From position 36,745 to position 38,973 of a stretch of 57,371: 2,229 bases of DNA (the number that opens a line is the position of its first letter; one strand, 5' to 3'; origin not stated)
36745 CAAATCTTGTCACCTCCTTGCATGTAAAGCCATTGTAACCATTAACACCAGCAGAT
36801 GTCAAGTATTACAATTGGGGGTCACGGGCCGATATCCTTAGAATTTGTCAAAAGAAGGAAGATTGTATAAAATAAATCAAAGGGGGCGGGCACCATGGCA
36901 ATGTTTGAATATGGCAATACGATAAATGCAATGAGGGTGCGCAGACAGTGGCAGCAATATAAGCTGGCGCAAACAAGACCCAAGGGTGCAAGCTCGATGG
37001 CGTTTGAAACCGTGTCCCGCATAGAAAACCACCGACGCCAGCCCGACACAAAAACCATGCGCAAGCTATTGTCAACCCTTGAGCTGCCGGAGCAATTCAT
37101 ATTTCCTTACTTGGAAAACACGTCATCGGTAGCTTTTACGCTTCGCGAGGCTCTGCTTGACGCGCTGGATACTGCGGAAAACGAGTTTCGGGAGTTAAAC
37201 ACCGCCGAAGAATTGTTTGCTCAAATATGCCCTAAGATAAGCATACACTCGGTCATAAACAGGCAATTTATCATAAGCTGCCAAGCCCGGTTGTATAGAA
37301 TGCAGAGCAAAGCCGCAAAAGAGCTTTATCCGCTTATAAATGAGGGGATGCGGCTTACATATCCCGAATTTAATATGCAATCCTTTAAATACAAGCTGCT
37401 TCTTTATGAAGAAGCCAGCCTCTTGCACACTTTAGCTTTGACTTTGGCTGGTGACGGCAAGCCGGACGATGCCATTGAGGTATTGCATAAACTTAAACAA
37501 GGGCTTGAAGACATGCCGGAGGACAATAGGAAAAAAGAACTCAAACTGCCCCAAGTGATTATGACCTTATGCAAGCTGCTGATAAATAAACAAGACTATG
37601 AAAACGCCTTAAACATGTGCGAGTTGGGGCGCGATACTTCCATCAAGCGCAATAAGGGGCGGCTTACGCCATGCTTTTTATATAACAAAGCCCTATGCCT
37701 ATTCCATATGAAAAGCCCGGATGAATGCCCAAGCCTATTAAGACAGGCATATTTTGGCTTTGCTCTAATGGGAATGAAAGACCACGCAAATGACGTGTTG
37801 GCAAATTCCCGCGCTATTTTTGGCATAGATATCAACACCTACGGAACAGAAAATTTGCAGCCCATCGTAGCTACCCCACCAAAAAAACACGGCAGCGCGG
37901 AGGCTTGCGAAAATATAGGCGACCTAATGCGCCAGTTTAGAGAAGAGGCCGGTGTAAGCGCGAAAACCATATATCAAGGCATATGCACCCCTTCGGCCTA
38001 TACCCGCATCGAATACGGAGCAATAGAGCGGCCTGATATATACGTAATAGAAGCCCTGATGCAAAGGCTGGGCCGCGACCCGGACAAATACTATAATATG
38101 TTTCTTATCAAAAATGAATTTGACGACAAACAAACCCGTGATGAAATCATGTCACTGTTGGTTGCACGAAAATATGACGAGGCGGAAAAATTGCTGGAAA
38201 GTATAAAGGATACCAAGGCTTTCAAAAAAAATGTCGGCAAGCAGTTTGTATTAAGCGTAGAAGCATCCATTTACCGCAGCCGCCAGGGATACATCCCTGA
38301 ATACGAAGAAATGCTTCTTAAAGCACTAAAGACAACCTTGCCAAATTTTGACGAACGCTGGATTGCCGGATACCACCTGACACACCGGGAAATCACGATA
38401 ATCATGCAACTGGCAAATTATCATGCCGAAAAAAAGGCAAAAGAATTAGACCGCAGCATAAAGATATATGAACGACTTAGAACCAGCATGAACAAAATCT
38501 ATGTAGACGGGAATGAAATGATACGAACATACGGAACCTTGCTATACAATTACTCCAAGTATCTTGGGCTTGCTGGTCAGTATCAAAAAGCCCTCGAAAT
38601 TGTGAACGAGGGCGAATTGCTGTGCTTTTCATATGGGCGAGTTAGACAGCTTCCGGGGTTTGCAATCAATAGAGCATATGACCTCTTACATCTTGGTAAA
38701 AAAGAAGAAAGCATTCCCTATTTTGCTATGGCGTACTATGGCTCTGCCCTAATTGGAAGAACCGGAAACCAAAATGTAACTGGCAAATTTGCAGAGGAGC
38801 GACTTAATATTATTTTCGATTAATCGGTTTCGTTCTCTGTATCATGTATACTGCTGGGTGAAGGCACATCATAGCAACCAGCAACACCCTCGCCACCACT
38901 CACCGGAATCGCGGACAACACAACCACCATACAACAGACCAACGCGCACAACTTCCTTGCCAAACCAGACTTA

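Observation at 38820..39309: Two unannotated small-peptide genes on a mirror-symmetric divergent promoter centred on a perfect 14-bp inverted repeat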

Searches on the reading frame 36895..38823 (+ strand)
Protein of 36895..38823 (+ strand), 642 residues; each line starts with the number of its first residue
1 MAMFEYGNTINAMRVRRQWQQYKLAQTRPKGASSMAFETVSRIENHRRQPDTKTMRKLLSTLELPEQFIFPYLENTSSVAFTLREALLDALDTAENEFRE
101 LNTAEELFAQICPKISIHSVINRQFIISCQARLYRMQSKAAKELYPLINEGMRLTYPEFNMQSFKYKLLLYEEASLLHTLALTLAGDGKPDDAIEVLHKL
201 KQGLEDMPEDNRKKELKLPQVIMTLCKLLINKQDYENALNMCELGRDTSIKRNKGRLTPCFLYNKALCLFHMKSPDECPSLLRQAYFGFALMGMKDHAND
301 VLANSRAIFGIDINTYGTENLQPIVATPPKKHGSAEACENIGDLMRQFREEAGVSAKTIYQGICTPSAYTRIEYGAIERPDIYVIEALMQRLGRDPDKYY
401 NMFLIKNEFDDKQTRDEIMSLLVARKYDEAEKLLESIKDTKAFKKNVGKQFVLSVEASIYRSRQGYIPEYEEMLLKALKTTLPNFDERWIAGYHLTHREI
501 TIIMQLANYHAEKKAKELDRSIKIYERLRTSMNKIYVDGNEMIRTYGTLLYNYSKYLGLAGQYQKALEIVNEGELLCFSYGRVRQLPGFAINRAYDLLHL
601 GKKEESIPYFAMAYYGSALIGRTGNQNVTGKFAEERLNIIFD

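Call 6: search_protein_families(library=pfam, proteins=[window:36895-38823:+], max_evalue=0.01)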
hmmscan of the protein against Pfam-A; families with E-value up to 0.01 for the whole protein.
window:36895-38823:+ (642 aa): 8 families
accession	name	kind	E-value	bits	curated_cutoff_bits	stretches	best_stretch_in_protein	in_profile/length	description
PF18768.7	RNPP_C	-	8.7e-14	52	26.5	2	173-299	78-202/213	RNPP family C-terminal domain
PF13560.12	HTH_31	-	2.1e-09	38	27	1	341-397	2-59/64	Helix-turn-helix domain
PF01381.28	HTH_3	-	9.2e-09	35.6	23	1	345-397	1-53/55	Helix-turn-helix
PF07719.23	TPR_2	-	2.9e-06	27.4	27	0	175-199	2-26/34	Tetratricopeptide repeat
PF13424.12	TPR_12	-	1.1e-05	26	30.1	0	514-572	15-70/77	Tetratricopeptide repeat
PF12895.13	ANAPC3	-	8.8e-05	23.2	27.2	0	232-285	2-49/82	Anaphase-promoting complex, cyclosome, subunit 3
PF00515.34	TPR_1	-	0.00028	21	27.8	0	262-277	4-19/34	Tetratricopeptide repeat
PF13428.12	TPR_14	-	0.0017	19.3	23.5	0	176-200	3-27/44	Tetratricopeptide repeat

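Call 7: search_protein_families(library=ncbifam, proteins=[window:36895-38823:+], max_evalue=0.1)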
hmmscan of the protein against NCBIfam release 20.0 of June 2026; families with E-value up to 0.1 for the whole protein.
window:36895-38823:+ (642 aa): 4 families
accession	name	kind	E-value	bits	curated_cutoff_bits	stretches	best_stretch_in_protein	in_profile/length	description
TIGR00270.2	TIGR00270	equivalog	0.0026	17.6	110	0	5-63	75-128/159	multiprotein bridging factor aMBF1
NF052415.1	T3SS_chap_SctY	equivalog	0.011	16.2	70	0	172-206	38-72/106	type III secretion apparatus assembly chaperone SctY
NF007408.0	PRK09943.1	equivalog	0.043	13.4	211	0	14-74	11-73/185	HTH-type transcriptional regulator PuuR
TIGR03070.1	couple_hipB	subfamily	0.044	13.7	71.65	0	7-48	4-40/58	type II toxin-antitoxin system Y4mF family antitoxin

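Call 8: find_homologous_proteins(query=window:36895-38823:+, max_evalue=0.001)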
Query window:36895-38823:+ (642 aa): 50 proteins with E <= 0.001 among 8000 candidates.
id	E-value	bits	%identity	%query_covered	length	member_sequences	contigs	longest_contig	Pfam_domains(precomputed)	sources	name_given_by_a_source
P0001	0.0e+0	1455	100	100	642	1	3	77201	PF01381.29,PF13424.13,PF18768.8,PF13560.13,PF07719.24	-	-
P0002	4.6e-207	707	62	79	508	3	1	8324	PF13424.13,PF18768.8,PF13428.13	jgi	-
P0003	8.8e-154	531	41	100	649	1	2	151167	PF01381.29,PF18768.8,PF07719.24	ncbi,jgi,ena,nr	ncbi:MAG: hypothetical protein FWB97_07360 [Oscillospiraceae bacterium]|nr:hypothetical protein [Osc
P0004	1.4e-146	508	42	100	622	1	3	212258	PF01381.29,PF13560.13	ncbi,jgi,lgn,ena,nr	ncbi:MAG: helix-turn-helix domain-containing protein [Defluviitaleaceae bacterium]|nr:helix-turn-hel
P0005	1.1e-143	498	42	99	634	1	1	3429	PF13424.13,PF18768.8,PF07719.24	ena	-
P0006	2.1e-141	490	40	99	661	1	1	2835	PF01381.29,PF18768.8,PF13181.13,PF13560.13,PF07719.24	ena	-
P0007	3.8e-140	486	39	100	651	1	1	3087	PF18768.8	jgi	-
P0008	5.1e-138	479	41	100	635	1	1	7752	PF14559.13,PF01381.29,PF13424.13,PF18768.8,PF13560.13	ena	-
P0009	1.2e-137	478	40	100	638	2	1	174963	PF01381.29,PF18768.8,PF13560.13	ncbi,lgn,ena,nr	ncbi:MAG: helix-turn-helix domain-containing protein [Lachnospiraceae bacterium]|nr:helix-turn-helix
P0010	3.0e-137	477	41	100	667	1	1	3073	PF13424.13,PF18768.8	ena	-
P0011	1.9e-136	474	40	100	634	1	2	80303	PF01381.29,PF13424.13,PF18768.8,PF13428.13,PF13560.13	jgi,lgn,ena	-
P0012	2.5e-134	467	41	100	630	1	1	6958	PF18768.8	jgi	jgi:transcriptional regulator with XRE-family HTH domain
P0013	3.6e-131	457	39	100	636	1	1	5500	PF13424.13,PF18768.8,PF07719.24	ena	-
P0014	3.6e-128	447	37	100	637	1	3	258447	PF14559.13,PF13431.13,PF01381.29,PF13424.13,PF18768.8,PF13560.13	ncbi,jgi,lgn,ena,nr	ncbi:MAG: transcriptional regulator [Oscillospiraceae bacterium]|nr:transcriptional regulator [Oscil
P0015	2.6e-127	444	40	94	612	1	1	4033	PF13424.13,PF18768.8,PF13181.13,PF07719.24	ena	-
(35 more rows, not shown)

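Call 13: find_related_loci(query=A2, collection=genome_contigs, flank=4000)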
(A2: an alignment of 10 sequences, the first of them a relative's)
Query A2 (642 aa) in genome_contigs; peptide patterns used: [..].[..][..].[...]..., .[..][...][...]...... (x = any residue, [..] = any of these).
83 stretches matched a pattern; 12 encode a relative of the query (tblastn E <= 1e-3); 12 distinct loci.
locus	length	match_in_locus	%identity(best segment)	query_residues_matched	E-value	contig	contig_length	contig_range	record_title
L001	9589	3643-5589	41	1-642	5e-162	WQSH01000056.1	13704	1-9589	MAG: Oscillospiraceae bacterium isolate Co191P1bin82 JGI24694J35173_10002837, whole genome shotgun sequence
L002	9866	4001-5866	42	1-642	6e-158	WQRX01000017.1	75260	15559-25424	MAG: Defluviitaleaceae bacterium isolate Co191P1bin64 JGI24694J35173_10000091, whole genome shotgun sequence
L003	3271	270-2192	41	4-642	2e-164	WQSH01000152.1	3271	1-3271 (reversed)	MAG: Oscillospiraceae bacterium isolate Co191P1bin82 JGI24694J35173_10020664, whole genome shotgun sequence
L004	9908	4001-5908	40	1-641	1e-146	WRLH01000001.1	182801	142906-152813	MAG: Lachnospiraceae bacterium isolate Th196P3bin150 Ga0099364_10000042, whole genome shotgun sequence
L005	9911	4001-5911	39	1-641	2e-143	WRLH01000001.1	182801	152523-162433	MAG: Lachnospiraceae bacterium isolate Th196P3bin150 Ga0099364_10000042, whole genome shotgun sequence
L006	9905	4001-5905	40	1-641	6e-142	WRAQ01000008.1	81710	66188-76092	MAG: Lachnospiraceae bacterium isolate Lab288P1bin41 Ga0131853_10000377, whole genome shotgun sequence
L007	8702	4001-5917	35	1-642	7e-116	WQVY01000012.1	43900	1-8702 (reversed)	MAG: Defluviitaleaceae bacterium isolate Emb289P1bin52 Ga0123355_10000766, whole genome shotgun sequence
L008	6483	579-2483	33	1-642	8e-105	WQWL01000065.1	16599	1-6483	MAG: Oscillospiraceae bacterium isolate Emb289P1bin94 Ga0123355_10007221, whole genome shotgun sequence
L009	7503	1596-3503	33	1-642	1e-102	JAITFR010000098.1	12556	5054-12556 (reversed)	MAG: Oscillospiraceae bacterium isolate Pal332_bin15 k119_279350, whole genome shotgun sequence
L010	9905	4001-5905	34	1-642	1e-102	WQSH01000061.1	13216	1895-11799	MAG: Oscillospiraceae bacterium isolate Co191P1bin82 JGI24694J35173_10003004, whole genome shotgun sequence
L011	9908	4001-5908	37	1-641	1e-130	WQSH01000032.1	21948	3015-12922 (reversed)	MAG: Oscillospiraceae bacterium isolate Co191P1bin82 JGI24694J35173_10001391, whole genome shotgun sequence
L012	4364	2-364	31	524-641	2e-10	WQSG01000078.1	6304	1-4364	MAG: Defluviitaleaceae bacterium isolate Co191P1bin81 JGI24694J35173_10008312, whole genome shotgun sequence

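Call 14: find_related_loci(query=A2, collection=metagenome_contigs, flank=4000)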
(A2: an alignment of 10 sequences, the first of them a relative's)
Query A2 (642 aa) in metagenome_contigs; peptide patterns used: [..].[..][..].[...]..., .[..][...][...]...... (x = any residue, [..] = any of these).
173 stretches matched a pattern; 101 encode a relative of the query (tblastn E <= 1e-3); the best 80 are kept; 80 distinct loci.
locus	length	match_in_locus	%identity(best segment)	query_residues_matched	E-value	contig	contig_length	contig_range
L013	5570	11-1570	63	39-642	0e+0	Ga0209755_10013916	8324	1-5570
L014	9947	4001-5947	41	1-642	3e-161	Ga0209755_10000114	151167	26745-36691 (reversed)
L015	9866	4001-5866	42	1-642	3e-157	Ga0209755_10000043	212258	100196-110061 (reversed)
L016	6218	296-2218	41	4-642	4e-156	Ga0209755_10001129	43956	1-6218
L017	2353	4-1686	44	72-634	8e-157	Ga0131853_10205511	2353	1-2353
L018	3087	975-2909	39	1-642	1e-153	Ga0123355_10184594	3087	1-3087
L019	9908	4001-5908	40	1-641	7e-146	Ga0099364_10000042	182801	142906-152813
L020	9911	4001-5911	39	1-641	1e-142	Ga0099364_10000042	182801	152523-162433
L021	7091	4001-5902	40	1-642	2e-142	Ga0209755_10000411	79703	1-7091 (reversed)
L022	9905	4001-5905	40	1-641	3e-141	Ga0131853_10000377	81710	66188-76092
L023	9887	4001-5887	39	7-642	5e-138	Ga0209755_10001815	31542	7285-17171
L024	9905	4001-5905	40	1-642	9e-134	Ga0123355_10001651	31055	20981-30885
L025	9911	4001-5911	38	1-639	6e-132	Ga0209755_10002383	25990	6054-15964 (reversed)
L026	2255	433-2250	40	1-628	2e-140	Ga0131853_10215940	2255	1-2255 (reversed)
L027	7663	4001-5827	36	1-642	6e-126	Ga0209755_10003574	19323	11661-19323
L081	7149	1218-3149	32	1-639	2e-86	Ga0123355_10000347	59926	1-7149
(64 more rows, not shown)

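Call 22: search_protein_families(library=pfam, proteins=[L013:1869-3200:+], max_evalue=0.001)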
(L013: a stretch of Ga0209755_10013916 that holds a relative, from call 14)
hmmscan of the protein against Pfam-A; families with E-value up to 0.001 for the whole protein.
L013:1869-3200:+ (443 aa): 2 families
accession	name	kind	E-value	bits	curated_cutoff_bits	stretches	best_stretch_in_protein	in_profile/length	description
PF04055.27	Radical_SAM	-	1.1e-14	55.4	29.5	1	104-267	3-162/166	Radical SAM superfamily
PF13353.11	Fer4_12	-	4.8e-09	37.1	22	1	106-222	13-122/137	4Fe-4S single cluster domain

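Call 32: find_encoding_contigs(protein=P0001, flank=5000, max_places=6)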
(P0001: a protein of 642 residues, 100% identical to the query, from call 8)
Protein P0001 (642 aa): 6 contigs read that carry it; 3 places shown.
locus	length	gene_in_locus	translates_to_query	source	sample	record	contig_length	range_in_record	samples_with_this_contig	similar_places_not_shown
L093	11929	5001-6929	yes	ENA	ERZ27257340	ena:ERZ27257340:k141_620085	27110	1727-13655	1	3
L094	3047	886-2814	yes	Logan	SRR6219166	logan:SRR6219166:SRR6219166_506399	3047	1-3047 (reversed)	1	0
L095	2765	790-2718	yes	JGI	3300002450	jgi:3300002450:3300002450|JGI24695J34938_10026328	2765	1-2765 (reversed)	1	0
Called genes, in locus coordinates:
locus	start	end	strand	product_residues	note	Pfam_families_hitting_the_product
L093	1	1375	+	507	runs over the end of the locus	PF02310:B12-binding, PF04055:Radical_SAM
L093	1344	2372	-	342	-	PF25270:Khk, PF00294:PfkB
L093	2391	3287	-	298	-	PF00892:EamA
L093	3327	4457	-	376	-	PF00248:Aldo_ket_red, PF13183:Fer4_8 (weak), PF13187:Fer4_9 (weak), PF13534:Fer4_17 (weak)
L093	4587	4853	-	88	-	PF01649:Ribosomal_S20p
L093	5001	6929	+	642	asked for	PF01381:HTH_3 (faint), PF18768:RNPP_C, PF07719:TPR_2 (faint), PF13424:TPR_12 (faint), PF13560:HTH_31 (weak)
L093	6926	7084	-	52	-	-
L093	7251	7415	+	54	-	-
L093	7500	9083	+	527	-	PF03572:Peptidase_S41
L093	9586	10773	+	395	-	-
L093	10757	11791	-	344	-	PF00155:Aminotran_1_2 (weak), PF01212:Beta_elim_lyase, PF01041:DegT_DnrJ_EryC1 (faint), PF00266:Aminotran_5 (faint)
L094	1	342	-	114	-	?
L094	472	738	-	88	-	PF01649:Ribosomal_S20p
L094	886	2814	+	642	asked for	PF01381:HTH_3 (faint), PF18768:RNPP_C, PF07719:TPR_2 (faint), PF13424:TPR_12 (faint), PF13560:HTH_31 (weak)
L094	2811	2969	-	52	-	-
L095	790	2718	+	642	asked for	PF01381:HTH_3 (faint), PF18768:RNPP_C, PF07719:TPR_2 (faint), PF13424:TPR_12 (faint), PF13560:HTH_31 (weak)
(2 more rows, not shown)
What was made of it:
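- Checked: Gene callers used for public copies of this contig called both small ORFs (call 32).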

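Call 46: predict_structure(alignment_id=A1)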
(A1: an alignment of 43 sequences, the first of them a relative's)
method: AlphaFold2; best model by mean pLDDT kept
length: 642 residues; sequences in the alignment: 43
mean_pLDDT: 91.2   pTM: 0.91
mean pLDDT of the five models: 91.2, 89.6, 89.1, 88.4, 87.3
residues with pLDDT >= 90: 446; 70-90: 174; 50-70: 21; < 50: 1
segments of 3 or more residues with pLDDT < 50: none
pLDDT, mean of each block of 10 residues (from residue 1): 82 87 79 76 88 84 65 72 87 78 93 89 93 94 95 89 79 93 95 96 90 89 97 97 95 90 98 96 97 92 97 96 77 80 93 96 96 88 94 88 87 94 93 97 96 98 95 98 97 97 97 82 98 94 94 97 98 92 92 98 97 96 94 97 94
secondary structure, 60 per line:
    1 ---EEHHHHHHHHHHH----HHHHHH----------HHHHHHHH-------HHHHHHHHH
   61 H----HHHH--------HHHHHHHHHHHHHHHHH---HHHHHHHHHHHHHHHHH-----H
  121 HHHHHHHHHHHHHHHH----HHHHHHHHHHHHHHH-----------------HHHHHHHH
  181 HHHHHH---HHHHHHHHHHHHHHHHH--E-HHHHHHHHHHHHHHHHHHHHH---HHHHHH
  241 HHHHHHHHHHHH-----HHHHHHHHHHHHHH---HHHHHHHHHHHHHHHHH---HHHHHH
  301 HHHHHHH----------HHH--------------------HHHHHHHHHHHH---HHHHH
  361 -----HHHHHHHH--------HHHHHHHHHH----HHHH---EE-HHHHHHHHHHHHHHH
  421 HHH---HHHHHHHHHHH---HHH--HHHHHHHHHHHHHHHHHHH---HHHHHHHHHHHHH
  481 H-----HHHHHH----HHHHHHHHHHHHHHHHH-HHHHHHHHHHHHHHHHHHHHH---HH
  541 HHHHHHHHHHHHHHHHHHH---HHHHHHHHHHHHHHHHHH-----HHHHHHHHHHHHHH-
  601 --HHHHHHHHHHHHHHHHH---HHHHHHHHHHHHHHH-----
elements in order: H6-16 H21-26 H37-44 H52-61 H66-69 H78-94 H98-114 H120-136 H141-155 H173-186 H190-206 H211-231 H235-252 H258-271 H275-291 H295-307 H341-352 H356-360 H366-373 H382-391 H396-399 H406-423 H427-437 H446-464 H468-481 H487-492 H497-513 H515-535 H539-559 H563-580 H586-599 H603-619 H623-637
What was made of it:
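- Confident AlphaFold2 model (call 46).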

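Call 49: fold_search(model_id=the predicted structure, library=pdb)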
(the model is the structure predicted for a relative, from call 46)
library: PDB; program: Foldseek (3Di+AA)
matches with E <= 10: 1422; with E <= 0.001: 75
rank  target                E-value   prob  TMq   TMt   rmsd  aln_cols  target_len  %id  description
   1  9hvq_Q                3.8e-06  1.00  0.20  0.16  30.2       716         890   11  Structure of the transcribing Pol II-DSIF-PAF-SPT6-RECQL5 complex (released 2025-07-16)
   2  9rtt_Q                2.7e-05  1.00  0.21  0.16  30.6       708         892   10  Activated Elongation Complex with IWS1 and ELOF1 (released 2025-09-03)
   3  5a7d_H                4.0e-05  1.00  0.23  0.39  19.8       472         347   12  Tetrameric assembly of LGN with Inscuteable (released 2016-08-03)
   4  1w3b_A                4.0e-05  1.00  0.24  0.37  20.4       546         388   12  The superhelical TPR domain of O-linked GlcNAc transferase reveals structural similarities to importin alpha. (released 2004-09-09)
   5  6q6g_O                4.5e-05  1.00  0.30  0.27  24.3       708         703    8  Cryo-EM structure of the APC/C-Cdc20-Cdk2-cyclinA2-Cks2 complex, the D1 box class (released 2019-09-11)
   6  3u3w_A                4.9e-05  1.00  0.30  0.64  10.7       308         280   19  Crystal Structure of Bacillus thuringiensis PlcR in complex with the peptide PapR7 and DNA (released 2013-01-09)
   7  5a31_J                5.5e-05  1.00  0.23  0.28  26.7       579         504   10  Structure of the human APC-Cdh1-Hsl1-UbcH10 complex. (released 2015-11-18)
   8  6gmh_Q                6.0e-05  1.00  0.21  0.16  27.6       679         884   10  Structure of activated transcription complex Pol II-DSIF-PAF-SPT6 (released 2018-08-22)
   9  4ui9_J                6.4e-05  1.00  0.23  0.28  26.7       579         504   10  Atomic structure of the human Anaphase-Promoting Complex (released 2015-06-17)
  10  4buj_F                7.0e-05  1.00  0.21  0.11  30.3       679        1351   12  Crystal structure of the S. cerevisiae Ski2-3-8 complex (released 2013-08-28)
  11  5l9u_F                7.8e-05  1.00  0.23  0.30  24.4       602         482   10  Model of human Anaphase-promoting complex/Cyclosome (APC/C-CDH1) with a cross linked Ubiquitin variant-substrate-UBE2C (released 2016-09-14)
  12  4ui9_Y                8.8e-05  1.00  0.21  0.26  25.7       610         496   10  Atomic structure of the human Anaphase-Promoting Complex (released 2015-06-17)
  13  5a7d_C                9.1e-05  1.00  0.23  0.39  19.9       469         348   12  Tetrameric assembly of LGN with Inscuteable (released 2016-08-03)
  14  5a7d_B                9.5e-05  1.00  0.23  0.39  20.1       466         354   12  Tetrameric assembly of LGN with Inscuteable (released 2016-08-03)
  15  5a7d_D                9.5e-05  1.00  0.22  0.39  19.9       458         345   11  Tetrameric assembly of LGN with Inscuteable (released 2016-08-03)
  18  2qfc_A                1.3e-04  1.00  0.29  0.63  13.6       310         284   18  Crystal Structure of Bacillus thuringiensis PlcR complexed with PapR (released 2007-11-06)
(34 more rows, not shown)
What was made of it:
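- On PlcR subfamily: Foldseek target-normalised TM-score 0.64 (call 49).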
